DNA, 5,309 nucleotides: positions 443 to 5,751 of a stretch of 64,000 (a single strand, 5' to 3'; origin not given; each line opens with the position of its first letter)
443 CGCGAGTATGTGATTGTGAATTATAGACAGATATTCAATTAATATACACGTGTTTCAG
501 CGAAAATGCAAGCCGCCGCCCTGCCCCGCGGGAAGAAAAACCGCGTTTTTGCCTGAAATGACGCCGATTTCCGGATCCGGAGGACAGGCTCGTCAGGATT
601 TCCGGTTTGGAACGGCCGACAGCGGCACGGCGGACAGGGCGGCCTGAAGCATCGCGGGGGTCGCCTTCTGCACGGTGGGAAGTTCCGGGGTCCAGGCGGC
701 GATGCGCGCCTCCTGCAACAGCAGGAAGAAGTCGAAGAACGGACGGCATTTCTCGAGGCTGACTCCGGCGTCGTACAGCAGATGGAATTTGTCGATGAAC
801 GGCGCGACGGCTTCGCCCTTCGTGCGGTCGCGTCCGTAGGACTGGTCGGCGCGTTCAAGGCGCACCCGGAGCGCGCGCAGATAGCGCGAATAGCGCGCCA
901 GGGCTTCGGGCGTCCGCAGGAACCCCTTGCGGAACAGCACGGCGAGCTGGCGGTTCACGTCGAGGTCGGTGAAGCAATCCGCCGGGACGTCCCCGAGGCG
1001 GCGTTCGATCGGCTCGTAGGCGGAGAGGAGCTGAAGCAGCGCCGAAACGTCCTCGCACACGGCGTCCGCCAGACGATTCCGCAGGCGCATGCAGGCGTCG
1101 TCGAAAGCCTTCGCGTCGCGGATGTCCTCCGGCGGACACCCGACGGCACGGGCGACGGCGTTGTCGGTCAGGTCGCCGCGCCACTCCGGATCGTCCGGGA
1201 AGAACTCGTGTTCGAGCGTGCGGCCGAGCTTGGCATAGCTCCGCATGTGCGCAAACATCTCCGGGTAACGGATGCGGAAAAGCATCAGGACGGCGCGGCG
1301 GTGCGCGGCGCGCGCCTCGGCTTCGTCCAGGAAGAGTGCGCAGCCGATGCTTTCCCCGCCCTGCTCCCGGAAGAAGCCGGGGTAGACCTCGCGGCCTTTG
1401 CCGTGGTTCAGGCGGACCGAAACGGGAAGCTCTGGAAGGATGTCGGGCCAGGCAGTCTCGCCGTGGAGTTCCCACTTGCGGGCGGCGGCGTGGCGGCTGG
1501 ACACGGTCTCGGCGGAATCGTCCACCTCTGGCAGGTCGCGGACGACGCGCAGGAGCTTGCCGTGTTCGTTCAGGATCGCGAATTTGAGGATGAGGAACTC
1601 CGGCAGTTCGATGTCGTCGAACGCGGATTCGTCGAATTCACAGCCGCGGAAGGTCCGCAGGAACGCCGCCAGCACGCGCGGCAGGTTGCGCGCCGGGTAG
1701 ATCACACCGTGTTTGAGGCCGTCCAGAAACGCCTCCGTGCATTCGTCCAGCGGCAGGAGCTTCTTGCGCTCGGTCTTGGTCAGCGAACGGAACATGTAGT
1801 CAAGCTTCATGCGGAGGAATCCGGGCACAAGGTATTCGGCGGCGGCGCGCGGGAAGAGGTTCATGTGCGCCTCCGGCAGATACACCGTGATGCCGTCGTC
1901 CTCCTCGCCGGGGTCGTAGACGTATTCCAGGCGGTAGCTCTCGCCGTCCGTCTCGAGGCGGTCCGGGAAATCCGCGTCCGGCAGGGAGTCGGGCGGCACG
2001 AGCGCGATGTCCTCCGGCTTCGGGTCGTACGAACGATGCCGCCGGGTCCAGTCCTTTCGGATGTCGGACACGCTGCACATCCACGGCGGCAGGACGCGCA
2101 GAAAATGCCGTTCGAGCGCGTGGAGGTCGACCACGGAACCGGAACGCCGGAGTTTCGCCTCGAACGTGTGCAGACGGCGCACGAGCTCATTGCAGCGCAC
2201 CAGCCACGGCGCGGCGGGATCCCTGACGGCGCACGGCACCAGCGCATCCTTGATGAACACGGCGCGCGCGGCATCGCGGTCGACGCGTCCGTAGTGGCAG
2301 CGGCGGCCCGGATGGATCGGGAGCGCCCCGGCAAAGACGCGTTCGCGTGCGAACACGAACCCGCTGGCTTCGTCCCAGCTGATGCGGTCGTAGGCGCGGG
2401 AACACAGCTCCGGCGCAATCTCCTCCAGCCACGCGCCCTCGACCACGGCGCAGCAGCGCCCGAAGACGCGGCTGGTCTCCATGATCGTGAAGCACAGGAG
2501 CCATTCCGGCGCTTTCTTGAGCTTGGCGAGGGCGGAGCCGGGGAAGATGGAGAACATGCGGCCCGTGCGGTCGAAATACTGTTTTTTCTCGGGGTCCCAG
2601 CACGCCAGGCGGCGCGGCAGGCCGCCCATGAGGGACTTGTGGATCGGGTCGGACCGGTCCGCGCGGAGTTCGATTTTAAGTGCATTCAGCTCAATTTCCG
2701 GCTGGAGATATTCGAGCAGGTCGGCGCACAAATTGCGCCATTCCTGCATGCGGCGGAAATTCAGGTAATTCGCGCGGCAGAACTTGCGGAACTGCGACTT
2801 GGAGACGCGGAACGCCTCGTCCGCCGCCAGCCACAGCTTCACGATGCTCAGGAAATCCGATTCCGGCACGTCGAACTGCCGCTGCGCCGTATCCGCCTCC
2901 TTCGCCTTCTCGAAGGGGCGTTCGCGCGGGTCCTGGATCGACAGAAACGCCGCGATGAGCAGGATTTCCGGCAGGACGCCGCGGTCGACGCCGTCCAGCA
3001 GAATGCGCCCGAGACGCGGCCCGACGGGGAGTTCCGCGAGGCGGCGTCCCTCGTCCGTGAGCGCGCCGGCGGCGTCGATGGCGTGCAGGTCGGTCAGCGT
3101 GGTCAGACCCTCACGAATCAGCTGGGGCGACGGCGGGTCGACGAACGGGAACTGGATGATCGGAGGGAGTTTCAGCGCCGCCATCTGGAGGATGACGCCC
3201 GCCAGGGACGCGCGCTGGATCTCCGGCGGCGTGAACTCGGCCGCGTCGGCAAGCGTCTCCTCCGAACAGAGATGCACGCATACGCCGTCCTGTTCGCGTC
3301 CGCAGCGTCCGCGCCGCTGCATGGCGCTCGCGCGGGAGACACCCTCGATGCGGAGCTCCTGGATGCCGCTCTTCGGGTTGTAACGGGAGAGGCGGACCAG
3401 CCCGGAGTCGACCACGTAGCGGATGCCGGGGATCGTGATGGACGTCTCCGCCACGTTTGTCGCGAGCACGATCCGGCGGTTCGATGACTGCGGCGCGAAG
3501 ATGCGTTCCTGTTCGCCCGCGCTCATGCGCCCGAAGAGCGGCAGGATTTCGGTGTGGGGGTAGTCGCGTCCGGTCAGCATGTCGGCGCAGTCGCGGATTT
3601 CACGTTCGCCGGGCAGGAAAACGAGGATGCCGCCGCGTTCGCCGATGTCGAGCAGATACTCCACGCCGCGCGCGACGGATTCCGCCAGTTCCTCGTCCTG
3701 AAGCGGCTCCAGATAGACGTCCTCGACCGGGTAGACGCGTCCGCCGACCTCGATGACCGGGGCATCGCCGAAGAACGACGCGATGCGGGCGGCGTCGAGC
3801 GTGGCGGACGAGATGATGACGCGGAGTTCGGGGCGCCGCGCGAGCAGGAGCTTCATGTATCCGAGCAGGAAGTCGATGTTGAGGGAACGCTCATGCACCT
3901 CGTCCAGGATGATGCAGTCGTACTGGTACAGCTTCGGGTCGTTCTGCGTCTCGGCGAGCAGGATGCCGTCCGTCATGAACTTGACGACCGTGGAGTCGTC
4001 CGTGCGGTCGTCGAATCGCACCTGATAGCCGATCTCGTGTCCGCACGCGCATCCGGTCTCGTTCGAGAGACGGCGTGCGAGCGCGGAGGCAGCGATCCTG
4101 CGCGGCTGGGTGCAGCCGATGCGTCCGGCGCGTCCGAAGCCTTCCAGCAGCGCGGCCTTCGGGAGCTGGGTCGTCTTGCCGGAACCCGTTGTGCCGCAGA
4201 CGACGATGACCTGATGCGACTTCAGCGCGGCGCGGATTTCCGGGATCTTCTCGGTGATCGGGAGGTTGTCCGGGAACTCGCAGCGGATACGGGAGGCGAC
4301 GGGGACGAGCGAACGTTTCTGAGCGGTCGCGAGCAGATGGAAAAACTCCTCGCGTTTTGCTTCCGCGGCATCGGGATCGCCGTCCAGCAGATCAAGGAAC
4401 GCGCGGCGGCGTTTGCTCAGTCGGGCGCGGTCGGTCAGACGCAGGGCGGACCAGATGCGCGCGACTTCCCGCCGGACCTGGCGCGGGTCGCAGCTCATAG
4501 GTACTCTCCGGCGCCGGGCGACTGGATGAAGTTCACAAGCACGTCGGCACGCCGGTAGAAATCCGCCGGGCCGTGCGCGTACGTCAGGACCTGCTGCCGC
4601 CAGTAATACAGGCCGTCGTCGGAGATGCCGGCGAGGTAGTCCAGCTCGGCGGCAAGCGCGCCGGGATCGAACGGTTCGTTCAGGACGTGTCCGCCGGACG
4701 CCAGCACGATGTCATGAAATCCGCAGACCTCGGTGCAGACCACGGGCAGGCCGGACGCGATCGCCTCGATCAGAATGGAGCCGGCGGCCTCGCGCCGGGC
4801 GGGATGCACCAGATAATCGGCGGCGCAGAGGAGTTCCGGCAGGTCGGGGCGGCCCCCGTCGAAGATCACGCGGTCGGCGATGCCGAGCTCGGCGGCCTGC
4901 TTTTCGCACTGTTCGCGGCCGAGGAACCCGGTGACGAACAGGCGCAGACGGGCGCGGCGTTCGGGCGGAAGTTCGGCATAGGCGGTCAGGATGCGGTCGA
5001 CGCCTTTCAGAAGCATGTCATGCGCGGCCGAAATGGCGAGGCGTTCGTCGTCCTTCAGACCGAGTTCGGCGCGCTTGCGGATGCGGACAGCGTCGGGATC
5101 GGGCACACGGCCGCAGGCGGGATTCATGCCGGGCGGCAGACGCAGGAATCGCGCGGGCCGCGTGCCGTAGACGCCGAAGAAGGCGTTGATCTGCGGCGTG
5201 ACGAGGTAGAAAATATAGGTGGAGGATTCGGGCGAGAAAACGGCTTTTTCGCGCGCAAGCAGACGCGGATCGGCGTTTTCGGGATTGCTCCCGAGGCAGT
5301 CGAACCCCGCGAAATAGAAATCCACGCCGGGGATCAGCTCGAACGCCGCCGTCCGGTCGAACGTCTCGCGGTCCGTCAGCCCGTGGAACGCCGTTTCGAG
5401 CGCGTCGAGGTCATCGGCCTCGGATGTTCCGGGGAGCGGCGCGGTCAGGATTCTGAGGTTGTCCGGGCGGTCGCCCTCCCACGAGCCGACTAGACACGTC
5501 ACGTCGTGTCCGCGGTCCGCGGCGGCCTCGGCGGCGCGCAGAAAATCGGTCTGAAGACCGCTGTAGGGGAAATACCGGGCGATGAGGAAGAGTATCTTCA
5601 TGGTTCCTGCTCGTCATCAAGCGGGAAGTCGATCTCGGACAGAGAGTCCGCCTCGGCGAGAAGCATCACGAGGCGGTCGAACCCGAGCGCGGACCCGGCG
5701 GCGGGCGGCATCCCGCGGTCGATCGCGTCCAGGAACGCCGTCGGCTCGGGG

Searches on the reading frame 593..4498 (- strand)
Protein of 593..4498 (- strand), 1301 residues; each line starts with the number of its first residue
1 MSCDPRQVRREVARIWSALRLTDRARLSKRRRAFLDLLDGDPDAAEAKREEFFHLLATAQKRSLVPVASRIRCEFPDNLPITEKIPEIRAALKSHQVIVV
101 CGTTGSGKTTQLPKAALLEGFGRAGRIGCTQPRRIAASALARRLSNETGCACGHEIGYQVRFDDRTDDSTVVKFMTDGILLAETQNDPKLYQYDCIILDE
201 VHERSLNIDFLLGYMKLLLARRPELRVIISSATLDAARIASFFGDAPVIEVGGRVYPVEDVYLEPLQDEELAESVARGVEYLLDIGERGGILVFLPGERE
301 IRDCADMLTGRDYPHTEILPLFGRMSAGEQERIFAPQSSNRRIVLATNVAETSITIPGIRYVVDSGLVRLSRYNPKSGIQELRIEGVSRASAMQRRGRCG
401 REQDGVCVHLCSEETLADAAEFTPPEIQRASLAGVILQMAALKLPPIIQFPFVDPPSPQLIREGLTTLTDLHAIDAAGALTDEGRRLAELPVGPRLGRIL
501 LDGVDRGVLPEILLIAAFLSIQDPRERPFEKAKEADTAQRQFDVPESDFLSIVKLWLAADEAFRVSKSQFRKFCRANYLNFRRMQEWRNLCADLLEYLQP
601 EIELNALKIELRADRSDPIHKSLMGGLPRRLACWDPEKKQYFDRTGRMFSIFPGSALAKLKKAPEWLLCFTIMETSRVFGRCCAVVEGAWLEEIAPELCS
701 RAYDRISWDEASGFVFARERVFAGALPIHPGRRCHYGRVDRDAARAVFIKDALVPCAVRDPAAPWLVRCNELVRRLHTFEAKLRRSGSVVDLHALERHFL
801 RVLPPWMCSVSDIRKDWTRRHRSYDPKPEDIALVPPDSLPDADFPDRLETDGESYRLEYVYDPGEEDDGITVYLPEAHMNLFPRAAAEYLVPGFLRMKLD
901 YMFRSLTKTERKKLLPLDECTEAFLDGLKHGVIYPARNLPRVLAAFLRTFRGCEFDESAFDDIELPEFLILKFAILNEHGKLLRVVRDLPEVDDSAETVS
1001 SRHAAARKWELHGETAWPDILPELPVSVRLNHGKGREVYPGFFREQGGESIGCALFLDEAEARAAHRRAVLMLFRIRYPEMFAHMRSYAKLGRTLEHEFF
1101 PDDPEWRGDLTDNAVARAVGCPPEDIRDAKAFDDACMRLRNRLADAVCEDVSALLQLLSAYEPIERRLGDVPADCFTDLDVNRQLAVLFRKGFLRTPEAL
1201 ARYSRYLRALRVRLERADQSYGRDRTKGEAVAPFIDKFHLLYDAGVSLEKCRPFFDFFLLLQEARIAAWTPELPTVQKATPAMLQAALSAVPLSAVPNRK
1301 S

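Call 37: search_protein_families(library=pfam, proteins=[window:593-4498:-], max_evalue=0.0001)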
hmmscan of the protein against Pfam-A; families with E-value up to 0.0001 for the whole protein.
window:593-4498:- (1301 aa): 6 families
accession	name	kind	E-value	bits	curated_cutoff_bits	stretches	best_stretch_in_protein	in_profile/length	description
PF11898.13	DUF3418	-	4.2e-90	303.5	25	1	712-1288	2-580/582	Domain of unknown function (DUF3418)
PF00271.37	Helicase_C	-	2.5e-13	50.7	23.5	1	282-401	9-108/110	Helicase conserved C-terminal domain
PF07717.22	OB_NTP_bind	-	3.5e-12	46.8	29.5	1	619-697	1-82/83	Oligonucleotide/oligosaccharide-binding (OB)-fold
PF21010.2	HA2_C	-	6e-08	33.6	21.3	1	494-550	2-75/77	Helicase associated domain (HA2), ratchet-like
PF00270.35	DEAD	-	1.6e-06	28.4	26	1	90-235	10-161/167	DEAD/DEAH box helicase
PF04408.29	HA2_N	-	3.1e-06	27.5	21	1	465-492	2-29/29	Helicase associated domain (HA2), winged-helix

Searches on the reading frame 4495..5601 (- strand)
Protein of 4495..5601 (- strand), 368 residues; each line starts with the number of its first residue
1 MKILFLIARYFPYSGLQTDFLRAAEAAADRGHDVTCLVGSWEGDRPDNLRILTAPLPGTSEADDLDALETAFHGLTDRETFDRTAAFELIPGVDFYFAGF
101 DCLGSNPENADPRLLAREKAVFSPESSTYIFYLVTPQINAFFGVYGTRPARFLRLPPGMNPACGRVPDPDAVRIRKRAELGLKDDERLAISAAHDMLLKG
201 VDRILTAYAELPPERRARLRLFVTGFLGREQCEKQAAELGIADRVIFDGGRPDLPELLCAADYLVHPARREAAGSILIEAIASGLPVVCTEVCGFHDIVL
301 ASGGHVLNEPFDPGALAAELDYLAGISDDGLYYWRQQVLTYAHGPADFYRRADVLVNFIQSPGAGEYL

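Call 37: search_protein_families(library=pfam, proteins=[window:4495-5601:-], max_evalue=0.0001)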
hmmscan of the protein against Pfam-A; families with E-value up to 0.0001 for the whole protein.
window:4495-5601:- (368 aa): 3 families
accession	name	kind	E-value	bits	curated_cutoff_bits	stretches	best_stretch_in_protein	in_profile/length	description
PF00534.26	Glycos_transf_1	-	5.3e-25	88.4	26.4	1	174-323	3-155/172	Glycosyl transferases group 1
PF13692.12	Glyco_trans_1_4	-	9.7e-20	71.7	27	1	198-323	14-139/142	Glycosyl transferases group 1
PF20706.3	GT4-conflict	-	2.5e-10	40.3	26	1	179-299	193-320/385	Family 4 Glycosyltransferase in conflict systems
